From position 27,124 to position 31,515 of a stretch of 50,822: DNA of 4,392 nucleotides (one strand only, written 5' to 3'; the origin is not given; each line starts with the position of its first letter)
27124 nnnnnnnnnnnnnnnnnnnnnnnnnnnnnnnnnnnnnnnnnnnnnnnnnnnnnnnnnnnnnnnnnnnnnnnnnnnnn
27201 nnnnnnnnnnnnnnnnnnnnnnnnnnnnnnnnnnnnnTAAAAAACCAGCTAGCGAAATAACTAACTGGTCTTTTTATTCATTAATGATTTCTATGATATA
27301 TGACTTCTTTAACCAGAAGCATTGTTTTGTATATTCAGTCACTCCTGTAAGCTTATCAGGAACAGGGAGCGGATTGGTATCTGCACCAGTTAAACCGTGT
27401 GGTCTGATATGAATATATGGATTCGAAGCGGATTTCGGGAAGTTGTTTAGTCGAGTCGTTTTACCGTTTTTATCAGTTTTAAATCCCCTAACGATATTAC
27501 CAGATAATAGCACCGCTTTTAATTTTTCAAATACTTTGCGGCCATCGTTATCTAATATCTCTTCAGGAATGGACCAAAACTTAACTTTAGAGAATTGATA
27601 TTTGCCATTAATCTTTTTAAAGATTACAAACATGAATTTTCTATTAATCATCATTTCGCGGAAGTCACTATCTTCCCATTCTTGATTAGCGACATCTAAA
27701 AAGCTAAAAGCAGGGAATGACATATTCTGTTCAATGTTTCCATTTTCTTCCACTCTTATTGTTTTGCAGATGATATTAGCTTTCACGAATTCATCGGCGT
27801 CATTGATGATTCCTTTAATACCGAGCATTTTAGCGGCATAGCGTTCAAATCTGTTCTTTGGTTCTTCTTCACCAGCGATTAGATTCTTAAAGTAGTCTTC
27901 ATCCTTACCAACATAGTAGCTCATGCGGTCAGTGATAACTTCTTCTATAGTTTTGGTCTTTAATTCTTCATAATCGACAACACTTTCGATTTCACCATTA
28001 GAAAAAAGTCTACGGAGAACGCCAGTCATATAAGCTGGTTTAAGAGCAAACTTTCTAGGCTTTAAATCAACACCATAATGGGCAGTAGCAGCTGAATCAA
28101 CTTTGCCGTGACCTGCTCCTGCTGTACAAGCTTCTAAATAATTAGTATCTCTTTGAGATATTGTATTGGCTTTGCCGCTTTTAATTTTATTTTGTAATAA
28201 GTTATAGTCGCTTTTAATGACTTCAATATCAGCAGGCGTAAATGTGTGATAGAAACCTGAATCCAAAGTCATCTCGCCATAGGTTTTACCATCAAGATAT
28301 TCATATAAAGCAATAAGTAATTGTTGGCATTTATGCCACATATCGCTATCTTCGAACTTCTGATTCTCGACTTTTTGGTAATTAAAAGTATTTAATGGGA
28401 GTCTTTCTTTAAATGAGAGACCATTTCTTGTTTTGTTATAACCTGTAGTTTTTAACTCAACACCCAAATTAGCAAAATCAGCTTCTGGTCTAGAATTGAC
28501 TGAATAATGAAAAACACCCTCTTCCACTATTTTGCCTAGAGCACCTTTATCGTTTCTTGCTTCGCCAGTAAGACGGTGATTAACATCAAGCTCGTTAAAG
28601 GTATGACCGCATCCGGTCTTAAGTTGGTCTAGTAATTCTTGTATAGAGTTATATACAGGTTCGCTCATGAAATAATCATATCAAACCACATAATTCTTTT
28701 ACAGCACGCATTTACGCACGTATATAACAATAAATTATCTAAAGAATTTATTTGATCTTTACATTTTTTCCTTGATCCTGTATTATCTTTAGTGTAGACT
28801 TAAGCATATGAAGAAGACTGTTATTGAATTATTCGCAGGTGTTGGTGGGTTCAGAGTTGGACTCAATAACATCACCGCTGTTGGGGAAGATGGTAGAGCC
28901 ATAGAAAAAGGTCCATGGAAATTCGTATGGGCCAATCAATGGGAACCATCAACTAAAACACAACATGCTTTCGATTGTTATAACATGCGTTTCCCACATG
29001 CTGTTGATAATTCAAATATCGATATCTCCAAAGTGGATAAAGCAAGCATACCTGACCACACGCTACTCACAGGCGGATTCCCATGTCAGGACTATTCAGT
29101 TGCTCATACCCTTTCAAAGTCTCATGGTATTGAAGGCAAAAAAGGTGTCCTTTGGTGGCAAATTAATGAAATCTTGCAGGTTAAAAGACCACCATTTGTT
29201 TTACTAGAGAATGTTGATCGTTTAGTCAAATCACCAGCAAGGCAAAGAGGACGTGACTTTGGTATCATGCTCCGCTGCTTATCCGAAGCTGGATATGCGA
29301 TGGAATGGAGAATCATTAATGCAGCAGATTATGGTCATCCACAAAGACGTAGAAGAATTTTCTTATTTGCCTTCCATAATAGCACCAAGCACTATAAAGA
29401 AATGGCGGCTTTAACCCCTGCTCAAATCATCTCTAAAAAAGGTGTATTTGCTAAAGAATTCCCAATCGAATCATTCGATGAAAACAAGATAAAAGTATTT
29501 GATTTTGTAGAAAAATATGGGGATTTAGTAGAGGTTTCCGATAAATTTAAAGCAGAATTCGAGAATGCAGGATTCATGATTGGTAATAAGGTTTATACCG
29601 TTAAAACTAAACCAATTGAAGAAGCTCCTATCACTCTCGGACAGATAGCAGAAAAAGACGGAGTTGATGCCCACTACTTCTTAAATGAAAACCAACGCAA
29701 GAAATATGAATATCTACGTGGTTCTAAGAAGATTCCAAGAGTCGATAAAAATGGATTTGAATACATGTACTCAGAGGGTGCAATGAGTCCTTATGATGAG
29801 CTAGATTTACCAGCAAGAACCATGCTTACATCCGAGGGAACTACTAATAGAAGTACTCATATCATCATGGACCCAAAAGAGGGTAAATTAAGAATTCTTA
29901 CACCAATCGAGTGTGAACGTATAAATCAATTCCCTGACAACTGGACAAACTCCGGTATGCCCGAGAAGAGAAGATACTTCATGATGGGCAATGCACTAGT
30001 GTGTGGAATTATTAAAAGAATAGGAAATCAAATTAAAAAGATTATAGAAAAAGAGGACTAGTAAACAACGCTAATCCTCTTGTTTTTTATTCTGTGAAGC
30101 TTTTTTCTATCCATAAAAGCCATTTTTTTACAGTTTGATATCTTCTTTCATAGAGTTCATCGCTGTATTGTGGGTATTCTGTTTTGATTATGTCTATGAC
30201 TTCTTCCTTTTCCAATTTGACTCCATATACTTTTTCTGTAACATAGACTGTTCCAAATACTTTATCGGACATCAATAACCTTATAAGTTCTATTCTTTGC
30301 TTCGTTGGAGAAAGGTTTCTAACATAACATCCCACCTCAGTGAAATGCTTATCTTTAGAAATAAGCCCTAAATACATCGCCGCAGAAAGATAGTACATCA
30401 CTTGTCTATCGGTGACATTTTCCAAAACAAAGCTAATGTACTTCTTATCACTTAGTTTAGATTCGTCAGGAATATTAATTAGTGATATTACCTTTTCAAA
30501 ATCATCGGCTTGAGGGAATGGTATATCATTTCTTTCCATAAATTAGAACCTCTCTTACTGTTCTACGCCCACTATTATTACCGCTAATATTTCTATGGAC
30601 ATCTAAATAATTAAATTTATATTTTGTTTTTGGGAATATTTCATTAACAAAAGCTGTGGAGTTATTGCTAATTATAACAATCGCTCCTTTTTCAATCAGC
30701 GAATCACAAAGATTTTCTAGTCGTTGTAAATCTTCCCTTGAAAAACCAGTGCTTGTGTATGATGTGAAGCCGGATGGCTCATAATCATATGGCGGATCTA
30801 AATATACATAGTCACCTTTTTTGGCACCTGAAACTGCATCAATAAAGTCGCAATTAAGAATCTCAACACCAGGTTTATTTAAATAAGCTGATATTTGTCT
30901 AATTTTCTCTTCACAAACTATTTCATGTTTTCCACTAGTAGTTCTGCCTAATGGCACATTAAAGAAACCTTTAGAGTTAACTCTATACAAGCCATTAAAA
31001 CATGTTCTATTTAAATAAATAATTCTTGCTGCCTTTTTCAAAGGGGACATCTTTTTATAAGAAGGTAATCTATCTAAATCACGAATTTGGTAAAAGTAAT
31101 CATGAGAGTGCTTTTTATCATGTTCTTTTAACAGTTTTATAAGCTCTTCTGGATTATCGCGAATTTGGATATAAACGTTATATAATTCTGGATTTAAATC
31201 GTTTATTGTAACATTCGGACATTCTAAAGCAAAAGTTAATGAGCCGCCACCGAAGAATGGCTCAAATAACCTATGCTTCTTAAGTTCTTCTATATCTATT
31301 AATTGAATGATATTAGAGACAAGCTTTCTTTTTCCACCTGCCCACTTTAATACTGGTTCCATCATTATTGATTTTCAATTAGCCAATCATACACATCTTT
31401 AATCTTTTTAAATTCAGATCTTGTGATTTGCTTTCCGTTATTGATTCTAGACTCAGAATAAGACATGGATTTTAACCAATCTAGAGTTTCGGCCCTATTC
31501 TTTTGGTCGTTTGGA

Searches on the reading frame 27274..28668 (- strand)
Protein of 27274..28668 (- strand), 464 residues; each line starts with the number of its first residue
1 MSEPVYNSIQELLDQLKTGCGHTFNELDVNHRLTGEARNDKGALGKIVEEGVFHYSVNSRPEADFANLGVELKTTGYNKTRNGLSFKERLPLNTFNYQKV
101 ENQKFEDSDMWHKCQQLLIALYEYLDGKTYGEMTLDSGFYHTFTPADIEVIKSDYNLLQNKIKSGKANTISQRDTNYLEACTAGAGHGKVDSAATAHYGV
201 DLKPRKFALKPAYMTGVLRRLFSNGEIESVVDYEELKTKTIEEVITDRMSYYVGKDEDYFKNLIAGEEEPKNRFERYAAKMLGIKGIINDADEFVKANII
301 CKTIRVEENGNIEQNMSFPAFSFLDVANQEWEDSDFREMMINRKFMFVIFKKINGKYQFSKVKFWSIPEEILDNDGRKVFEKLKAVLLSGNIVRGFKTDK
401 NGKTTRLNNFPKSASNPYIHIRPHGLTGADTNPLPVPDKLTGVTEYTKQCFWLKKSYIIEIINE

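Call 9: search_protein_families(library=pfam, proteins=[window:27274-28668:-], max_evalue=0.001)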
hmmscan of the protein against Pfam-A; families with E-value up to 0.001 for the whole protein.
window:27274-28668:- (464 aa): 1 family
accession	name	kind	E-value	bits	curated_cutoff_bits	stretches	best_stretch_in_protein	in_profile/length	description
PF02976.21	MutH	-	5.6e-27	94.1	23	1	53-154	1-103/103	DNA mismatch repair enzyme MutH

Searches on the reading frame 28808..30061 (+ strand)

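Call 9: search_protein_families(library=pfam, proteins=[window:28808-30061:+], max_evalue=0.001)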
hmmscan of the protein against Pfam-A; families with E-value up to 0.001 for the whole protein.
window:28808-30061:+ (417 aa): 1 family
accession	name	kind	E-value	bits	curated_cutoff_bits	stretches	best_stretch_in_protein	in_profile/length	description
PF00145.23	DNA_methylase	-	8.9e-63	213.1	22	1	4-411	2-324/324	C-5 cytosine-specific DNA methylase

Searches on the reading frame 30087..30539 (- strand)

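Call 9: search_protein_families(library=pfam, proteins=[window:30087-30539:-], max_evalue=0.001)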
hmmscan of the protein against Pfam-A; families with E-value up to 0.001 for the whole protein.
window:30087-30539:- (150 aa): 1 family
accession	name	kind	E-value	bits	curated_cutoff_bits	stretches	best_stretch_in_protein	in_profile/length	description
PF23871.1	DUF7226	-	5e-19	69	27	1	16-145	1-138/142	Domain of unknown function (DUF7226)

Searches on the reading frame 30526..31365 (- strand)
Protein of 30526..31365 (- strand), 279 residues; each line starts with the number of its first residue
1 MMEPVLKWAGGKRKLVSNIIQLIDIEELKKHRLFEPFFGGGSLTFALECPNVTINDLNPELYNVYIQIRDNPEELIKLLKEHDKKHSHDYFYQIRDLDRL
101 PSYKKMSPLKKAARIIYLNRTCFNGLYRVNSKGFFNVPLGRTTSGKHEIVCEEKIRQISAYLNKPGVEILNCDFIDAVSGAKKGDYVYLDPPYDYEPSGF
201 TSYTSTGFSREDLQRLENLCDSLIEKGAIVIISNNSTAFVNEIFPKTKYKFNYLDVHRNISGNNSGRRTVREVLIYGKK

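Call 9: search_protein_families(library=pfam, proteins=[window:30526-31365:-], max_evalue=0.001)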
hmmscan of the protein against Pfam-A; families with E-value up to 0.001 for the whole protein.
window:30526-31365:- (279 aa): 1 family
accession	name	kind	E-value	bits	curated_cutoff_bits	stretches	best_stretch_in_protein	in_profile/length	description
PF02086.21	MethyltransfD12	-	2.4e-57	195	22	1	8-252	1-243/253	D12 class N6 adenine-specific DNA methyltransferase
